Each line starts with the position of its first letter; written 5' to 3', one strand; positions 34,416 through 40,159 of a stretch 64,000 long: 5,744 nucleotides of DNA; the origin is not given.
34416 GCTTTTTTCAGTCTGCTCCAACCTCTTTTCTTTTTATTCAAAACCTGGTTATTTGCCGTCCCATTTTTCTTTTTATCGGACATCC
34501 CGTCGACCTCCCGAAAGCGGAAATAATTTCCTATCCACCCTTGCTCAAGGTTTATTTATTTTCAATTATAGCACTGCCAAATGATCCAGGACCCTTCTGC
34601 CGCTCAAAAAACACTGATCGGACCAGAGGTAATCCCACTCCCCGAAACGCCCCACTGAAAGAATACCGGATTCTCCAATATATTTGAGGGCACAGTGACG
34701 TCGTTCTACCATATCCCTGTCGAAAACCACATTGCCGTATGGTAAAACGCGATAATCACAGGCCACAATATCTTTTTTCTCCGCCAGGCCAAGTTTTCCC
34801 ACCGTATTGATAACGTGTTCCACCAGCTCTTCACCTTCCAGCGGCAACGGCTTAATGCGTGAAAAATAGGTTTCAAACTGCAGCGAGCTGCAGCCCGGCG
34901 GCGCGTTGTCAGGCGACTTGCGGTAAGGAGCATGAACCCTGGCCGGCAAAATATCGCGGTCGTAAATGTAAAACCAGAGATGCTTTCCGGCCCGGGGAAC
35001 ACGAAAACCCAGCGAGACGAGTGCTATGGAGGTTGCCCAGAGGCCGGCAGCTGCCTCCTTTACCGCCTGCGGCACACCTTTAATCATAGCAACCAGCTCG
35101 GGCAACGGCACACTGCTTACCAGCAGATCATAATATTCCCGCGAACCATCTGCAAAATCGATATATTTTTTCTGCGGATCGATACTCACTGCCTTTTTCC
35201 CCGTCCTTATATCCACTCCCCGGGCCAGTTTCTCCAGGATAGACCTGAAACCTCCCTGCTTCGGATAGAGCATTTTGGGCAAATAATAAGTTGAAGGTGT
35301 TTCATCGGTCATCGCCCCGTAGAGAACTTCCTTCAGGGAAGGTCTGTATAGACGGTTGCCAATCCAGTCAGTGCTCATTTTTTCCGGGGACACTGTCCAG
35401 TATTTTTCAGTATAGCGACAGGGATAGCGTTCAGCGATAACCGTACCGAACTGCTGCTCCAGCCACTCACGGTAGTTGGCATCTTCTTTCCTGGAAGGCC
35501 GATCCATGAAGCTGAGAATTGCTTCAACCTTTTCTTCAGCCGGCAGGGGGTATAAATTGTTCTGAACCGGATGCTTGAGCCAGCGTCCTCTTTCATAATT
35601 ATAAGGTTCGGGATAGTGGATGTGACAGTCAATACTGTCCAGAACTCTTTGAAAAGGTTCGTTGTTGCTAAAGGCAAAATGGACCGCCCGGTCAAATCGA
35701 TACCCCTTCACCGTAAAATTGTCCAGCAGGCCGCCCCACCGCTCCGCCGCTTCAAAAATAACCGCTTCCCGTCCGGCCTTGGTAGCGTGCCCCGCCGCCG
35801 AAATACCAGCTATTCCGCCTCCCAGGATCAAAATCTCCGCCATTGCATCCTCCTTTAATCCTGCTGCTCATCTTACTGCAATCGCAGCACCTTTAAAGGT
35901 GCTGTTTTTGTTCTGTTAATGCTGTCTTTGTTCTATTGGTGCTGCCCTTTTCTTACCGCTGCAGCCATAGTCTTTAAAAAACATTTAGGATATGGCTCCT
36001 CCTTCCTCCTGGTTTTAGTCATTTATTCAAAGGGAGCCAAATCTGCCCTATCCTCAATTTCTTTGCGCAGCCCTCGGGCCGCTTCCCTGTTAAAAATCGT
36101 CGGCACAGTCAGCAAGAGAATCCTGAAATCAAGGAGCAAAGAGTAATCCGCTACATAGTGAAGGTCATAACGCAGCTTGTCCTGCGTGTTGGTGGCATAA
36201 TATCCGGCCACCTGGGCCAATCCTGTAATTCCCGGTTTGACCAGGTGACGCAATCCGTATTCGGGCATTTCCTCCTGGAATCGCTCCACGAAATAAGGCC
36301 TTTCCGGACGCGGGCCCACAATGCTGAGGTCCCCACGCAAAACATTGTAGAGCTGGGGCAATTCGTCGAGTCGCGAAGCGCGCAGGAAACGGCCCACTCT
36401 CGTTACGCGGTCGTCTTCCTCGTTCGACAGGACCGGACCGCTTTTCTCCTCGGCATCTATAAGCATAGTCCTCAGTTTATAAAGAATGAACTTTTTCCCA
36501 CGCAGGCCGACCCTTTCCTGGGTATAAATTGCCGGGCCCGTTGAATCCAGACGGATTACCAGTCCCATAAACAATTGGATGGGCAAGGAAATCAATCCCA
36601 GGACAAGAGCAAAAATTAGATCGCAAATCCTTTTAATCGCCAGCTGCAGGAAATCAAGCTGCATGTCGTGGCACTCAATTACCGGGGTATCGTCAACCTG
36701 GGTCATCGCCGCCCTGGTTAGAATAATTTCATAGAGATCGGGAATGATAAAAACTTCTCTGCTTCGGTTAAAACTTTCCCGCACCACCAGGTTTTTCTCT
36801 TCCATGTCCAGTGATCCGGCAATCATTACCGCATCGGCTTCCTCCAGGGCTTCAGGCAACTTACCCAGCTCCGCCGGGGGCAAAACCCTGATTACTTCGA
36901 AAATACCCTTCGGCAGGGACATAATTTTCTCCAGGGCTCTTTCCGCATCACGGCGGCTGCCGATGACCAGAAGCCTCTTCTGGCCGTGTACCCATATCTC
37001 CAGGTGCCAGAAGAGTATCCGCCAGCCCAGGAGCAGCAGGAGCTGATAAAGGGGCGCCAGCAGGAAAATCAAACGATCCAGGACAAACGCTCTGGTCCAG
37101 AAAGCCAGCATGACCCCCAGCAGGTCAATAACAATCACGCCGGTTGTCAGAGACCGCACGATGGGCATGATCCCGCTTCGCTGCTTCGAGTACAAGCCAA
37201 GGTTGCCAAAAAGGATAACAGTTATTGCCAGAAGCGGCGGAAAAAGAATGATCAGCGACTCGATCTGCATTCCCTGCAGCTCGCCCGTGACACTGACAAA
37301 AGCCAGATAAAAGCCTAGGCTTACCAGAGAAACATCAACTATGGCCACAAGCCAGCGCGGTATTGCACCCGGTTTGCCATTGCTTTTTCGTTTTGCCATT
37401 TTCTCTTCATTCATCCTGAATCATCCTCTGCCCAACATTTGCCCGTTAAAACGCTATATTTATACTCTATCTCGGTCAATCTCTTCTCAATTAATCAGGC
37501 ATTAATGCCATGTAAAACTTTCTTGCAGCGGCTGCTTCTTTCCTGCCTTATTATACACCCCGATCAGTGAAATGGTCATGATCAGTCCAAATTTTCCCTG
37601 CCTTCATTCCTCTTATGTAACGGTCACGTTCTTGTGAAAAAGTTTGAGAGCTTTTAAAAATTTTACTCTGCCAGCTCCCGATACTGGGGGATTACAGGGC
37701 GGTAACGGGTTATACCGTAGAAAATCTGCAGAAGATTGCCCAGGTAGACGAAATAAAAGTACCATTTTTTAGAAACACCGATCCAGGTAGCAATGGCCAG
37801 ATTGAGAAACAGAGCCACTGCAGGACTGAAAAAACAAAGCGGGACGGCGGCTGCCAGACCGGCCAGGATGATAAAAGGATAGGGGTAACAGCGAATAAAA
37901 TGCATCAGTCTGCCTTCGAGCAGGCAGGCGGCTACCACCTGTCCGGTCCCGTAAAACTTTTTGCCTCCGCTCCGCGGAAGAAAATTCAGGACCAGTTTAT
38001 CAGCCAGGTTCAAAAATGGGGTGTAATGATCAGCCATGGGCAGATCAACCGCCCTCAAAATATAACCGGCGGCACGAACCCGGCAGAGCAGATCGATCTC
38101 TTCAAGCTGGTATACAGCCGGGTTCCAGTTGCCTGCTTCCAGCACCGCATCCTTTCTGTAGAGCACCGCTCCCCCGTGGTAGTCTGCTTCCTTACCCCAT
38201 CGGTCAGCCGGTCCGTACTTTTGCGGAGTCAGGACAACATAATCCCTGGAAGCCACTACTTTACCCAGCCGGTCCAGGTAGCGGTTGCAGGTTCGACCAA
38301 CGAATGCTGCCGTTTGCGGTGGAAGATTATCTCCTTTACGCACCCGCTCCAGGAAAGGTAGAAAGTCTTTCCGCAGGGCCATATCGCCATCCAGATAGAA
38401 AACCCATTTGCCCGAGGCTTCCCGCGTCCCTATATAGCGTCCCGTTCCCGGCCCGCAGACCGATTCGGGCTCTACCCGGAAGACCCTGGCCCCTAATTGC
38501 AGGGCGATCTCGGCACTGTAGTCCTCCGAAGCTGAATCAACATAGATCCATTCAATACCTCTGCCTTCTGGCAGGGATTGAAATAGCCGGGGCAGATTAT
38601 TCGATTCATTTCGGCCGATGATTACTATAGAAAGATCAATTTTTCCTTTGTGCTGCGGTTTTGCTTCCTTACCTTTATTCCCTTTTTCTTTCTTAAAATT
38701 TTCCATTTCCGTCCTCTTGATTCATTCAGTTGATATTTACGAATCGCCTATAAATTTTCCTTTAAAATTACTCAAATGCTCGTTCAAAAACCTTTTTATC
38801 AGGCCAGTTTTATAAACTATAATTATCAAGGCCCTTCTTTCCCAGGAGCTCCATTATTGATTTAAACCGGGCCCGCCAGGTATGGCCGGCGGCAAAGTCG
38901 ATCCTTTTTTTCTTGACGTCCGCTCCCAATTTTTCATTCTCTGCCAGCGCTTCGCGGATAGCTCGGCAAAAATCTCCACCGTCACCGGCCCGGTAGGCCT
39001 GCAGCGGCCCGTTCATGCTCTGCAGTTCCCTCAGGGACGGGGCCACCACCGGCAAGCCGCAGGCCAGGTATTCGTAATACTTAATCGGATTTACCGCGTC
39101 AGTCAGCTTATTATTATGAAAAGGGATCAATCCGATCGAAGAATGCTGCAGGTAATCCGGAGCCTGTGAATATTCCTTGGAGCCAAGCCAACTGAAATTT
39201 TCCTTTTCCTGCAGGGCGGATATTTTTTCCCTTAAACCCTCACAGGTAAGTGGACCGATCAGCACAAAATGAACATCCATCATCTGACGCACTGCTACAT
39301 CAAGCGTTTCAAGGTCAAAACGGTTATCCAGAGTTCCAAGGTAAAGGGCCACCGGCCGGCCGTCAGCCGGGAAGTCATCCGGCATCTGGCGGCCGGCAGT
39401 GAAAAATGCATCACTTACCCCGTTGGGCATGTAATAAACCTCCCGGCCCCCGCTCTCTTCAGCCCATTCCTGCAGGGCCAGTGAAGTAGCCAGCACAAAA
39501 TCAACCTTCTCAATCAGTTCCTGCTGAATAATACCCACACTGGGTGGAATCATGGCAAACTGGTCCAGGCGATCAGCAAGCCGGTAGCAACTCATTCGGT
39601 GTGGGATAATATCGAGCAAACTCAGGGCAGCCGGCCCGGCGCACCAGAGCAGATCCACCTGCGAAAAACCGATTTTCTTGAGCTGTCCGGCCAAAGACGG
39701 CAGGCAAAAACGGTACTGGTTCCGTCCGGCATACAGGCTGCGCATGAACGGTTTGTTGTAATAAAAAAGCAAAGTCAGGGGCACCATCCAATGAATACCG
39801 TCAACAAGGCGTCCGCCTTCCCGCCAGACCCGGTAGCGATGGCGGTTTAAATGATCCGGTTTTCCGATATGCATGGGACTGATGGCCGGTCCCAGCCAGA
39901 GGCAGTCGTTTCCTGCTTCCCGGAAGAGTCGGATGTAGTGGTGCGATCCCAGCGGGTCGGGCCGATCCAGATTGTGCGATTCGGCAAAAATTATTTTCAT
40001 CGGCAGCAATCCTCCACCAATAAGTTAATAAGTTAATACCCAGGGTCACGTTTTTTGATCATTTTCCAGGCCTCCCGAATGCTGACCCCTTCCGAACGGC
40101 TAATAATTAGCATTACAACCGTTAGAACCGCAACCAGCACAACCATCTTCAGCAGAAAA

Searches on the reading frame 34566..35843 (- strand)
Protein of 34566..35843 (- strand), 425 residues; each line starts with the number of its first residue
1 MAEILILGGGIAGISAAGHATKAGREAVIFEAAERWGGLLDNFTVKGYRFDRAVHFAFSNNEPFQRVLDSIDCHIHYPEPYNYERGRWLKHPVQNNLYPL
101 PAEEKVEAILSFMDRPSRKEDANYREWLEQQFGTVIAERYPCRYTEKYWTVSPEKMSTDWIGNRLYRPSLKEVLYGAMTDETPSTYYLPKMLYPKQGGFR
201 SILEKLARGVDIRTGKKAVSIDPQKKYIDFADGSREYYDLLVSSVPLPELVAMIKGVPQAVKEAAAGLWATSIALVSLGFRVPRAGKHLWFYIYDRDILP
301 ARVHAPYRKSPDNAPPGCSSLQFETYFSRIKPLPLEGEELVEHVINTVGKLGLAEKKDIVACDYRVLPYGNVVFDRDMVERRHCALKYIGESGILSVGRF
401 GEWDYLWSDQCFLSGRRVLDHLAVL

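Call 60: search_protein_families(library=pfam, proteins=[window:34566-35843:-], max_evalue=0.001)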
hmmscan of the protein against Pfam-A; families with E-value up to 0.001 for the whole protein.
window:34566-35843:- (425 aa): 4 families
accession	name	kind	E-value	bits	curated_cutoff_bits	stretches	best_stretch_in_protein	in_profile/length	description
PF01593.30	Amino_oxidase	-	9.1e-17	61.9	19.8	1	11-351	1-364/443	Flavin containing amine oxidoreductase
PF13450.12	NAD_binding_8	-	2.3e-11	44.2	21.9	1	6-69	1-66/68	NAD(P)-binding Rossmann-like domain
PF12831.13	FAD_oxidored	-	0.00011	22.1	27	1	4-40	2-38/416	FAD dependent oxidoreductase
PF07992.20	Pyr_redox_2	-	0.00017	21.6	26.1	0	4-34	3-175/291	Pyridine nucleotide-disulphide oxidoreductase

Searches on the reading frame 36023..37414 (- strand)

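Call 60: search_protein_families(library=pfam, proteins=[window:36023-37414:-], max_evalue=0.001)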
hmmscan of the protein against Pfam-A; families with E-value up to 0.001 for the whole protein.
window:36023-37414:- (463 aa): 1 family
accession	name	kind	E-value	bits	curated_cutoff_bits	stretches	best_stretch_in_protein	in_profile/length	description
PF02397.22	Bac_transf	-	6.3e-62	208.7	27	1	261-441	1-178/179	Bacterial sugar transferase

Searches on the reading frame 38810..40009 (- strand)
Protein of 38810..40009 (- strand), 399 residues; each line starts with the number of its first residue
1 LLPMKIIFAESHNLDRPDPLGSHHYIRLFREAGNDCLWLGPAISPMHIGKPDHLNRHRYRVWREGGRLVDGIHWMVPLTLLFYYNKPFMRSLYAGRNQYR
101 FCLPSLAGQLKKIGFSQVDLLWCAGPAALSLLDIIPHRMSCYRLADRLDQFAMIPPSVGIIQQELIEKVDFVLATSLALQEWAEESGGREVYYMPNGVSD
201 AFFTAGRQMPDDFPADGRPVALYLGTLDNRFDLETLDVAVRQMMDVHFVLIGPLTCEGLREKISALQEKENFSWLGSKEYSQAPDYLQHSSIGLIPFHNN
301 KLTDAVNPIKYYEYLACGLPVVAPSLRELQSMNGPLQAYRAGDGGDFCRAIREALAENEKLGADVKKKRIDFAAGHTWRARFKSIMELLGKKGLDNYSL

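Call 3: search_protein_families(library=pfam, proteins=[window:38810-40009:-])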
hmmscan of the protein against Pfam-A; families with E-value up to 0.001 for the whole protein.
window:38810-40009:- (399 aa): 3 families
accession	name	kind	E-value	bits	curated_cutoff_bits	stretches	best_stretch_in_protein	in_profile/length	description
PF13692.12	Glyco_trans_1_4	-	1.8e-09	38.4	27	1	219-355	2-140/142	Glycosyl transferases group 1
PF13524.12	Glyco_trans_1_2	-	2.8e-08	34.3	25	1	241-386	10-143/144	Glycosyl transferase-like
PF00534.26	Glycos_transf_1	-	1.7e-07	31.3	26.4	1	215-324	12-122/172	Glycosyl transferases group 1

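Call 4: search_protein_families(library=ncbifam, proteins=[window:38810-40009:-])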
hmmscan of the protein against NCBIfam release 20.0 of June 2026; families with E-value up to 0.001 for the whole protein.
window:38810-40009:- (399 aa): 4 families
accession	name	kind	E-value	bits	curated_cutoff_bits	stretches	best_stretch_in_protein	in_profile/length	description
NF047676.1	TeichurnBiosyTuaH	equivalog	9.6e-25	87.3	550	1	162-388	152-383/384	teichuronic acid biosynthesis protein TuaH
NF007640.0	PRK10307.1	subfamily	7.8e-06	25.1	276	1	215-328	226-340/411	WcaI family glycosyltransferase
TIGR04063.1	stp3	hypoth_equivalog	6e-05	22.1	442.05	1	231-381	223-384/397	TIGR04063 family PEP-CTERM/XrtA system glycosyltransferase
TIGR04047.1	MSMEG_0565_glyc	hypoth_equivalog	8.1e-05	21.9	259.85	0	313-383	295-365/373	MSMEG_0565 family glycosyltransferase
